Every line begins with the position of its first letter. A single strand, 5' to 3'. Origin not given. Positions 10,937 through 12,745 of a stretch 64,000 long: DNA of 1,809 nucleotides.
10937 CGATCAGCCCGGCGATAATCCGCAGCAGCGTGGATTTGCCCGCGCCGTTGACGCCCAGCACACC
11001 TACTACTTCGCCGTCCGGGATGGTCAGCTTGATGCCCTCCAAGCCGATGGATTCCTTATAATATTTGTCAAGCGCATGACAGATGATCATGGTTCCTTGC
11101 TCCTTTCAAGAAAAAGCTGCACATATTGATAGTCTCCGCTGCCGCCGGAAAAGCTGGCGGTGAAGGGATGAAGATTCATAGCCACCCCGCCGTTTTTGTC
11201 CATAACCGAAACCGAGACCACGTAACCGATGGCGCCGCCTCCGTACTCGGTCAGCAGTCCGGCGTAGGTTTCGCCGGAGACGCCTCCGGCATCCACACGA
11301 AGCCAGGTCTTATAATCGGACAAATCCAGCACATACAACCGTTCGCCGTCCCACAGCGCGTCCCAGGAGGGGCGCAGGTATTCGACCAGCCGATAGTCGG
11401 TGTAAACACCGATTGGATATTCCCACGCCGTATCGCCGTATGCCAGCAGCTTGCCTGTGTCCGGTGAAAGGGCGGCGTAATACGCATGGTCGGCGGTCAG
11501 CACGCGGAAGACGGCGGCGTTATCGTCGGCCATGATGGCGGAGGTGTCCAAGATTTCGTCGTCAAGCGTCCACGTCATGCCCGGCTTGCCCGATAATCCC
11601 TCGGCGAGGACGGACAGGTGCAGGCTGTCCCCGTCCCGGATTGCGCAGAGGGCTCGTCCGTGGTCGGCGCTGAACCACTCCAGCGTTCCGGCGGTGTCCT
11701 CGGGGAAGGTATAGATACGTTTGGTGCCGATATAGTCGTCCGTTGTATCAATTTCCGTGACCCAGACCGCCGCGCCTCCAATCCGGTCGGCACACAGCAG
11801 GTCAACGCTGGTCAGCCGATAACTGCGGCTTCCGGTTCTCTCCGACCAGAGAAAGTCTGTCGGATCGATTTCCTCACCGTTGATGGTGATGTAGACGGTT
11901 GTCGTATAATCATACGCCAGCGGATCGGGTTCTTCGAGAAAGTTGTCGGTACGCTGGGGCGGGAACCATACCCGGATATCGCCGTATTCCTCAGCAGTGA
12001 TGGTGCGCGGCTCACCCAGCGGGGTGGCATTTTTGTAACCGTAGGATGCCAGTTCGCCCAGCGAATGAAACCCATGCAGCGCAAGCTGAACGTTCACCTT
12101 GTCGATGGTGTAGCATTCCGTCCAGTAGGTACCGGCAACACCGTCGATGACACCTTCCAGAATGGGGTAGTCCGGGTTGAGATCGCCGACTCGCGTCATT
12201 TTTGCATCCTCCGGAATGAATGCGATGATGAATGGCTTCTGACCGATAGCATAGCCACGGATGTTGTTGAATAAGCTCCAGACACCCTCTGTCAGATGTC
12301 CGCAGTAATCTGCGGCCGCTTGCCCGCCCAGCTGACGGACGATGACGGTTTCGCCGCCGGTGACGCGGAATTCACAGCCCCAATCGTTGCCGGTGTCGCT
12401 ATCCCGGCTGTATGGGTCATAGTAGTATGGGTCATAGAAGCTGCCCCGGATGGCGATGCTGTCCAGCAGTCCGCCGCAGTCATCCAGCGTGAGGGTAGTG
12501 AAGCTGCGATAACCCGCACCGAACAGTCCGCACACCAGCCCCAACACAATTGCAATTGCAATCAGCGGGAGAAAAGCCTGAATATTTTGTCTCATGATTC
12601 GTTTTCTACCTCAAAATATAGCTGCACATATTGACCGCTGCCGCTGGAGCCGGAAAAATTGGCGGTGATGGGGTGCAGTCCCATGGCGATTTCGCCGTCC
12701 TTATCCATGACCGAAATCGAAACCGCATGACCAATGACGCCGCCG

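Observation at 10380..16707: GntR-controlled operon with three tandem paralogs of an unrecognised exported protein family, a 6-TM membrane protein and an ABC ATPase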

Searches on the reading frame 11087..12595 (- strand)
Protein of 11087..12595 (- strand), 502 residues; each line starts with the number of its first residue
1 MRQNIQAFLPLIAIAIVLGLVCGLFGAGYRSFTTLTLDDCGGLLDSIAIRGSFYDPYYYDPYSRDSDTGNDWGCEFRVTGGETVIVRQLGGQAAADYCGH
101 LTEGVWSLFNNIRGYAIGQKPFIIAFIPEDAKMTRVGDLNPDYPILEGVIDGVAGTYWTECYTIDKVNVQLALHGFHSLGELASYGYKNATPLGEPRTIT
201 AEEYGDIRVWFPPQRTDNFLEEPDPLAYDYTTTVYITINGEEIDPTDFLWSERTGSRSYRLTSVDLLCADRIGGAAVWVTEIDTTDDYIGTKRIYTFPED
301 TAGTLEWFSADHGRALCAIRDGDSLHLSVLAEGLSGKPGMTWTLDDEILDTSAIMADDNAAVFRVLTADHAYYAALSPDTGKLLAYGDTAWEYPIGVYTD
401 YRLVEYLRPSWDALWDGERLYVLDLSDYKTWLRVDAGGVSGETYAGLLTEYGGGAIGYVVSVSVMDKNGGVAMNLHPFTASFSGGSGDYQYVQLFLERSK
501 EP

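Call 3: search_protein_families(library=pfam, proteins=[window:11087-12595:-], max_evalue=1)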
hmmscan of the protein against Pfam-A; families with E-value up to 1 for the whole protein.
window:11087-12595:- (502 aa): 0 families

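Call 4: search_protein_families(library=ncbifam, proteins=[window:11087-12595:-], max_evalue=1)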
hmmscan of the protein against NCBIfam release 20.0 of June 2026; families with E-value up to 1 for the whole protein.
window:11087-12595:- (502 aa): 0 families

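Call 18: search_protein_families(library=padloc, proteins=[window:11087-12595:-], max_evalue=1)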
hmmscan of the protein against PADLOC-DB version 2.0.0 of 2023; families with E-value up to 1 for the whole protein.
window:11087-12595:- (502 aa): 0 families

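Call 19: search_protein_families(library=phrogs, proteins=[window:11087-12595:-], max_evalue=1)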
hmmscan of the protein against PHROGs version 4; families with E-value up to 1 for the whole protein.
window:11087-12595:- (502 aa): 1 family
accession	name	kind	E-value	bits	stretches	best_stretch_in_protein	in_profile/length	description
phrog_17546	-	unknown function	0.089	14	1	339-380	22-64/85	-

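Call 20: predict_structure(alignment_id=A1)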
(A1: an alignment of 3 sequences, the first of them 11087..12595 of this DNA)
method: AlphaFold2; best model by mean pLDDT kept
length: 502 residues; sequences in the alignment: 3
mean_pLDDT: 57.7   pTM: 0.59
mean pLDDT of the five models: 57.7, 55.2, 44.3, 38.1, 36.2
residues with pLDDT >= 90: 1; 70-90: 164; 50-70: 135; < 50: 202
segments of 3 or more residues with pLDDT < 50: 20-32, 56-72, 88-120, 139-157, 176-186, 213-233, 245-259, 264-269, 284-288, 393-408, 431-458, 474-478, 482-488
pLDDT, mean of each block of 10 residues (from residue 1): 59 67 36 55 73 50 35 60 55 33 24 33 69 69 39 44 77 52 50 68 74 41 35 56 48 38 49 69 51 76 68 74 85 73 76 75 83 87 85 39 46 83 70 38 38 41 74 50 47 70 46
secondary structure, 60 per line:
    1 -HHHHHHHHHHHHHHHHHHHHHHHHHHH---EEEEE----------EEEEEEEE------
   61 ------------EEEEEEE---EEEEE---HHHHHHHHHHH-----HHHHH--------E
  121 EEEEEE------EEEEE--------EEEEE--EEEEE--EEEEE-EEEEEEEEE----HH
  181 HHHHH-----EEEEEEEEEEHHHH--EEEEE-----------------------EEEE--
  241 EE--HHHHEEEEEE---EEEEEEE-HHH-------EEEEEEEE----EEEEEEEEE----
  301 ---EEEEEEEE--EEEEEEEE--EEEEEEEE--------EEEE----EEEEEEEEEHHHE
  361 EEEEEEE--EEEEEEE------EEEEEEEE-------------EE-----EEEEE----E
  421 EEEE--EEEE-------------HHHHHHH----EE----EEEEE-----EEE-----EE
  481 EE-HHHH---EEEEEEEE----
elements in order: H2-28 E32-36 E47-54 E73-79 E83-87 H91-101 H107-111 E120-126 E133-137 E146-150 E153-157 E160-164 E166-174 H179-185 E191-200 H201-204 E207-211 E235-238 H245-248 E249-254 E258-264 E276-283 E288-296 E304-311 E314-321 E324-331 E340-343 E348-356 E360-367 E370-376 E383-390 E411-415 E420-424 E427-430 H444-450 E461-465 E471-473 E479-482 H484-487 E491-498

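Call 21: search_protein_representatives(alignment_id=A1)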
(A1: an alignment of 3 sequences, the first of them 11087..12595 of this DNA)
Query: 3 sequences, 501 profile positions. Proteins with E-value up to 0.001 (for the whole library): 14; up to 1e-10: 10; up to 1e-30: 4. The best 14 are listed.
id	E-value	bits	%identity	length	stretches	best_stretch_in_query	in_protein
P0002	2.5e-241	818.3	-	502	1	1-501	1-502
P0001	1.4e-238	809.2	-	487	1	2-501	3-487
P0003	2.8e-210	715.9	-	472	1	1-495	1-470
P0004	9.7e-57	209.4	-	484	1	1-500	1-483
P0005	3.6e-29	118.4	-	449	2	345-494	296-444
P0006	3.3e-28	115.3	-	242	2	357-497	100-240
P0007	2.2e-25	105.9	-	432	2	302-495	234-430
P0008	1.3e-23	100.1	-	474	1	1-483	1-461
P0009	2.3e-16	76.2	-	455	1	4-494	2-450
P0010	1.7e-12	63.5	-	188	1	353-497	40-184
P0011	1.7e-10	56.8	-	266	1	260-482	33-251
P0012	1.8e-10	56.8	-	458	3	6-75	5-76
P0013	1.7e-07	47.0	-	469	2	330-428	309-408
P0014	5.7e-05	38.6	-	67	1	1-59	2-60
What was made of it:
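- Only 14 clusters exist among 1.84 billion (call 21).
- Tried and rejected: The exhaustive profile search (call 21) was used instead.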

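Call 24: find_homologous_proteins(query=A2, max_evalue=0.001)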
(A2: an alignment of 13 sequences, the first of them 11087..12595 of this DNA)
Query A2 (13 sequences) (502 aa, profile of the alignment): 2 proteins with E <= 0.001 among 8000 candidates.
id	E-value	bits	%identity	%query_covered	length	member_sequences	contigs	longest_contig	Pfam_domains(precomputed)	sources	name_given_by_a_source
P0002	4.3e-145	502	100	100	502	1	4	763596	-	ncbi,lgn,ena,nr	ncbi:MAG: hypothetical protein IJ493_04825 [Clostridia bacterium]|nr:hypothetical protein [Clostridi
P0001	4.6e-144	499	36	99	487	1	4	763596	-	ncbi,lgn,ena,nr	ncbi:MAG: hypothetical protein IJ493_04830 [Clostridia bacterium]|nr:hypothetical protein [Clostridi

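Call 25: find_encoding_contigs(protein=P0004, flank=8000, max_places=4)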
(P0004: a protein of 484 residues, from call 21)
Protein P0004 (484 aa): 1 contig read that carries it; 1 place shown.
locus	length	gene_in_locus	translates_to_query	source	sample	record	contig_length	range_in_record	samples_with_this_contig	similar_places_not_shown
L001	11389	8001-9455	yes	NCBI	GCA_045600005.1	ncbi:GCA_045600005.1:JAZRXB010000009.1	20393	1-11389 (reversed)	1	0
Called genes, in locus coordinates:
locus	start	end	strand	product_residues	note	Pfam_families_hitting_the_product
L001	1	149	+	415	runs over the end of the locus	PF04015:DUF362, PF00037:Fer4 (weak), PF12797:Fer4_2 (faint), PF13237:Fer4_10, PF14697:Fer4_21 (weak), PF12838:Fer4_7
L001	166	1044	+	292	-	PF00288:GHMP_kinases_N, PF08544:GHMP_kinases_C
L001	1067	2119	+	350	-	PF05698:Trigger_C (faint), PF00254:FKBP_C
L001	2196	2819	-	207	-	PF13472:Lipase_GDSL_2 (weak)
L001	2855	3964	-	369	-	PF00657:Lipase_GDSL, PF13472:Lipase_GDSL_2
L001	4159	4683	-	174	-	-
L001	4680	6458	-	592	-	PF00890:FAD_binding_2, PF01266:DAO, PF07992:Pyr_redox_2 (weak), PF12831:FAD_oxidored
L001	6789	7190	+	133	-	PF00392:GntR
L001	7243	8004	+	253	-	-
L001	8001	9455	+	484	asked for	-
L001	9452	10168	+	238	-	PF00005:ABC_tran, PF13304:AAA_21 (faint)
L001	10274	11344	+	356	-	PF01063:Aminotran_4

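Call 27: find_encoding_contigs(protein=P0005, flank=6000, max_places=3)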
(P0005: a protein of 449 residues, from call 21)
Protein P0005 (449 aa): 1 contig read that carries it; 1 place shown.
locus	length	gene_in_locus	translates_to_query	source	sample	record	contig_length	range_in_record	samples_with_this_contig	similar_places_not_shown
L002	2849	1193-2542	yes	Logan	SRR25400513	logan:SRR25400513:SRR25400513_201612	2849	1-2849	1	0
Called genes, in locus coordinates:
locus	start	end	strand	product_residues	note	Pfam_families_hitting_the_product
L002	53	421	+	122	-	PF00392:GntR, PF13412:HTH_24 (weak)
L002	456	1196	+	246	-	-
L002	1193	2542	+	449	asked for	-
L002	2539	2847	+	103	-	?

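Call 28: find_encoding_contigs(protein=P0007, flank=6000, max_places=3)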
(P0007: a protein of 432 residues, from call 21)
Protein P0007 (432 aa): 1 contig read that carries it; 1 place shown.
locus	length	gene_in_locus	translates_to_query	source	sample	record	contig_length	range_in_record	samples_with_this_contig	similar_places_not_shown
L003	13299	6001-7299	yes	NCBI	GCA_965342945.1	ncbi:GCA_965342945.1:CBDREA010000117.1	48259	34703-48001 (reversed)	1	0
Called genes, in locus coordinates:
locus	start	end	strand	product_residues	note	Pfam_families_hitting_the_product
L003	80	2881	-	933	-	PF09992:NAGPA, PF00395:SLH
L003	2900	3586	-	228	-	PF13472:Lipase_GDSL_2 (weak)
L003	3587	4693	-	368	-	PF00657:Lipase_GDSL, PF13472:Lipase_GDSL_2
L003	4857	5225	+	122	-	PF00392:GntR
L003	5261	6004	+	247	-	-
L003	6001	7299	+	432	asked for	-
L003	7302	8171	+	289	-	-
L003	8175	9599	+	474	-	-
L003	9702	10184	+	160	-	-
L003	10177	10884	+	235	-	PF00005:ABC_tran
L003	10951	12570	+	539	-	PF04545:Sigma70_r4 (weak)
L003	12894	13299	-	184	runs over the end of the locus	-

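Call 29: find_encoding_contigs(protein=P0008, flank=6000, max_places=3)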
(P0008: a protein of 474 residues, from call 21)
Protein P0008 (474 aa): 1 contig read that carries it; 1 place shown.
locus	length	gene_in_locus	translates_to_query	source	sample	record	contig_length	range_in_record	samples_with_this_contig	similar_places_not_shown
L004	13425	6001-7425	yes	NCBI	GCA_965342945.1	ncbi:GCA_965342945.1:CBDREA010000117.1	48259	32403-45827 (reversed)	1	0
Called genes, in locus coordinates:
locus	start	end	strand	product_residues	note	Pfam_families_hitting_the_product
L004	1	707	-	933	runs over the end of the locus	PF09992:NAGPA, PF00395:SLH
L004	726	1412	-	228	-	PF13472:Lipase_GDSL_2 (weak)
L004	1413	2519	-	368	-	PF00657:Lipase_GDSL, PF13472:Lipase_GDSL_2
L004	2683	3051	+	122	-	PF00392:GntR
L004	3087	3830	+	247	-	-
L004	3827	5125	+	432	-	-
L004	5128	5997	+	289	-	-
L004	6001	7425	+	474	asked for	-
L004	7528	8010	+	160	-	-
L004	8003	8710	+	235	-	PF00005:ABC_tran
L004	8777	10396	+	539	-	PF04545:Sigma70_r4 (weak)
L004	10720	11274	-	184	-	-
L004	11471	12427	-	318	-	PF01120:Alpha_L_fucos, PF14871:GHL6 (weak)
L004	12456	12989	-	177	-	-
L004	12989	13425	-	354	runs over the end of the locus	PF01408:GFO_IDH_MocA, PF22725:GFO_IDH_MocA_C3, PF02894:GFO_IDH_MocA_C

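Call 31: find_encoding_contigs(protein=P0009, flank=6000, max_places=3)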
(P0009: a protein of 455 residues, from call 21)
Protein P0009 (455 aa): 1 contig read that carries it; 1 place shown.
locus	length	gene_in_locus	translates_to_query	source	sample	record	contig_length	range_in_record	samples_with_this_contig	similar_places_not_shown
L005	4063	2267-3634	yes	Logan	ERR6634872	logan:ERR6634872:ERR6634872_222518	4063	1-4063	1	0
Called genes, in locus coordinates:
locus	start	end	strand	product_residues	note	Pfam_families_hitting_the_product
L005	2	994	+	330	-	?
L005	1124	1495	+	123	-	PF00392:GntR, PF13545:HTH_Crp_2 (weak), PF13412:HTH_24 (faint)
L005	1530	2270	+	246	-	-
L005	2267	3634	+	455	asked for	-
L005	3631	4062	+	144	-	?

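Call 32: find_encoding_contigs(protein=P0012, flank=6000, max_places=3)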
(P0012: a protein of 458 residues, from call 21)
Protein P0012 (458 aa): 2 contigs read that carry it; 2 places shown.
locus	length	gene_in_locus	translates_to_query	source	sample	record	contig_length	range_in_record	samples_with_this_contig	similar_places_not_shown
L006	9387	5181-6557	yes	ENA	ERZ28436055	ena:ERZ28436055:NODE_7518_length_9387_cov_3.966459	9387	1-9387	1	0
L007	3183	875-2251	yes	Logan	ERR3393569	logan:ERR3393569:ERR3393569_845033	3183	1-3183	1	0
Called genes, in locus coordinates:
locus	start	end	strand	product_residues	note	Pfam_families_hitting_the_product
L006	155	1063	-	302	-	PF01430:HSP33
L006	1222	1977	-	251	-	PF01209:Ubie_methyltran, PF13489:Methyltransf_23, PF13847:Methyltransf_31, PF08241:Methyltransf_11, PF08242:Methyltransf_12 (faint), PF13649:Methyltransf_25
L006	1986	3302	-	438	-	PF01225:Mur_ligase, PF08245:Mur_ligase_M, PF02875:Mur_ligase_C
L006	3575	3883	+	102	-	PF04026:SpoVG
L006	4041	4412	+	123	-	PF00392:GntR, PF14502:HTH_41 (faint)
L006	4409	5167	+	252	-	-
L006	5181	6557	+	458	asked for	-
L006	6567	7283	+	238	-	PF00005:ABC_tran, PF13304:AAA_21 (faint)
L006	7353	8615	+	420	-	PF08240:ADH_N, PF00107:ADH_zinc_N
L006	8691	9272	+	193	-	PF00156:Pribosyltran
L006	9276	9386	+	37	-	?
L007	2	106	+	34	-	?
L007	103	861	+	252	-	-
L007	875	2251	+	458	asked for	-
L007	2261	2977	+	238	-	PF00005:ABC_tran, PF13304:AAA_21 (faint)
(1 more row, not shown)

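Call 33: find_encoding_contigs(protein=P0013, flank=6000, max_places=3)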
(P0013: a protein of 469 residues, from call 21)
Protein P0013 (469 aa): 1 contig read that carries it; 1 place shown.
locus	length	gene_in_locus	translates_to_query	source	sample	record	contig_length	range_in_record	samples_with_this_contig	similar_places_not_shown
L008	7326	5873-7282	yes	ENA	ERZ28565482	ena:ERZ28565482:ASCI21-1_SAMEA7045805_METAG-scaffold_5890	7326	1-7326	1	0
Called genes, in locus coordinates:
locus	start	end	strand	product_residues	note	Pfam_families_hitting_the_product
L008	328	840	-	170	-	PF13302:Acetyltransf_3, PF00583:Acetyltransf_1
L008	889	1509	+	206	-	PF12464:Mac, PF25087:GMPPB_C (faint), PF00132:Hexapep, PF14602:Hexapep_2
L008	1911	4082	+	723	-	PF01751:Toprim, PF01131:Topoisom_bac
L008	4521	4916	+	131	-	PF00392:GntR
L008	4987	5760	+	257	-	-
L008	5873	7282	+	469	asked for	-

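Call 34: find_related_loci(query=A1, collection=genome_contigs, flank=8000)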
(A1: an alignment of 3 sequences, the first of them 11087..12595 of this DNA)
Query A1 (502 aa) in genome_contigs; peptide patterns used: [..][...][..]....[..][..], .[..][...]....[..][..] (x = any residue, [..] = any of these).
94 stretches matched a pattern, but none encodes a relative of the query by tblastn (E <= 1e-3).

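Call 36: find_related_loci(query=A3, collection=genome_contigs, flank=8000)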
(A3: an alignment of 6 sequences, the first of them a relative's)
Query A3 (449 aa) in genome_contigs; peptide patterns used: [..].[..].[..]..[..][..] (x = any residue, [..] = any of these).
32 stretches matched a pattern; 1 encode a relative of the query (tblastn E <= 1e-3); 1 distinct loci.
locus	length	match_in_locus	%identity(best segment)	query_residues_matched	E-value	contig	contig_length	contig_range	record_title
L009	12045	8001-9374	44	5-449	6e-102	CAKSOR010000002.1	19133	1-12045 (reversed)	MAG: uncultured Eubacteriales bacterium isolate REFINED_METABAT215_TOP10_CONTIGS_1500_ASSEMBLY_K77_MERGED__Hadza_MoBio_h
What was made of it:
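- Tried and rejected: GTDB species genomes: the first scan found nothing, and the second found one locus, L009 (calls 34, 36).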

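Call 42: search_solved_structures(query=A2, max_evalue=10)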
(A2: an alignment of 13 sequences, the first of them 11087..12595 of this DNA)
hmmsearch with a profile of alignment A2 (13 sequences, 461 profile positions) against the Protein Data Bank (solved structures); distinct sequences matched with E-value up to 10: 1.
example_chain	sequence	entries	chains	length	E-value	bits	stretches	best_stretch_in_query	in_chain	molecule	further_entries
1m0s_A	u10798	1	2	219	1.1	11.2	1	255-318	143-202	Ribose-5-Phosphate Isomerase A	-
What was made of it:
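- On Known ABC accessory or extracytoplasmic partners (GldG/ABC_transp_aux, DUF4340, MCE/MlaD, LptC, LanI, substrate-binding proteins): The family profile has no PDB sequence hit (call 42).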

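Call 49: fold_search(model_id=the predicted structure, library=pdb)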
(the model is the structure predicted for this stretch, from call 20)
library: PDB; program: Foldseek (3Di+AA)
matches with E <= 10: 872; with E <= 0.001: 50
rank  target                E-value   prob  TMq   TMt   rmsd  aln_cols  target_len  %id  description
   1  6zqa_UM               4.4e-05  0.99  0.19  0.14  16.0       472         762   10  Cryo-EM structure of the 90S pre-ribosome from Saccharomyces cerevisiae, state A (Poly-Ala) (released 2020-09-23)
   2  2bkl_A                6.6e-05  0.97  0.19  0.15  20.1       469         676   13  Structural and Mechanistic Analysis of Two Prolyl Endopeptidases: Role of Inter-Domain Dynamics in Catalysis and Speci (released 2005-03-09)
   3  5mc6_k                6.9e-05  1.00  0.22  0.27  17.5       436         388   10  Cryo-EM structure of a native ribosome-Ski2-Ski3-Ski8 complex from S. cerevisiae (released 2017-01-18)
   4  6u42_5L               1.2e-04  0.90  0.14  0.12  19.3       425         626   10  Natively decorated ciliary doublet microtubule (released 2019-11-13)
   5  7b9v_w                1.8e-04  0.98  0.20  0.22  22.0       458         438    8  Yeast C complex spliceosome at 2.8 Angstrom resolution with Prp18/Slu7 bound (released 2021-03-10)
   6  8t55_A                1.9e-04  0.99  0.21  0.28  19.2       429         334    7  Co-crystal structure of the WD-repeat domain of human WDR91 in complex with MR46654 (released 2023-07-05)
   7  2bkl_B                2.3e-04  0.92  0.19  0.15  20.2       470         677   12  Structural and Mechanistic Analysis of Two Prolyl Endopeptidases: Role of Inter-Domain Dynamics in Catalysis and Speci (released 2005-03-09)
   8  7esk_A                2.8e-04  0.99  0.24  0.27  19.9       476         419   10  Crystal structure of a L-rhamnose-alpha-1,4-D-glucuronate lyase from Fusarium oxysporum 12S, Ligand free form (released 2021-08-04)
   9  5o3w_D                2.8e-04  0.98  0.19  0.15  17.2       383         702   12  Structural characterization of the fast and promiscuous macrocyclase from plant - PCY1-S562A bound to Presegetalin A1 (released 2018-02-07)
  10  6can_A                3.3e-04  0.99  0.19  0.17  17.8       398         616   10  Prolyl oligopeptidase mutant S477C from Pyrococcus furiosus (released 2019-02-06)
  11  8t24                  3.3e-04  0.98  0.24  0.25  19.5       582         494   10  Crystal Structure of Porphyromonas gingivalis Sialidase (PG_0352)- Fructose bound in CBM (released 2023-10-04)
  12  9q5y_B                3.3e-04  0.97  0.19  0.15  16.6       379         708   10  Human prolyl endopeptidase (PREP) - complex with YX45 (released 2026-01-21)
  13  7zb1_A                3.3e-04  0.94  0.18  0.14  17.3       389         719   10  S580A with 18mer (released 2022-07-06)
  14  3hfq_A                3.6e-04  0.99  0.21  0.28  15.3       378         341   10  Crystal structure of the lp_2219 protein from Lactobacillus plantarum. Northeast Structural Genomics Consortium Target (released 2009-05-26)
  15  8shj_A                3.6e-04  0.93  0.18  0.24  19.7       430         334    8  Crystal structure of the WD-repeat domain of human WDR91 in complex with MR45279 (released 2023-07-05)
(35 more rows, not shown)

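Call 90: find_related_loci(query=A1, collection=metagenome_contigs, flank=8000)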
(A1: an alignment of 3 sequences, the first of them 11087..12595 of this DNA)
Query A1 (502 aa) in metagenome_contigs; peptide patterns used: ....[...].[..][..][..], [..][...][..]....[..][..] (x = any residue, [..] = any of these).
431 stretches matched a pattern, but none encodes a relative of the query by tblastn (E <= 1e-3).

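Call 91: find_related_loci(query=A3, collection=metagenome_contigs, flank=8000)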
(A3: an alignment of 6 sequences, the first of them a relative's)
Query A3 (449 aa) in metagenome_contigs; peptide patterns used: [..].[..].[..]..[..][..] (x = any residue, [..] = any of these).
19 stretches matched a pattern, but none encodes a relative of the query by tblastn (E <= 1e-3).
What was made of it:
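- Tried and rejected: JGI metagenomes: two scans found nothing (calls 90, 91).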
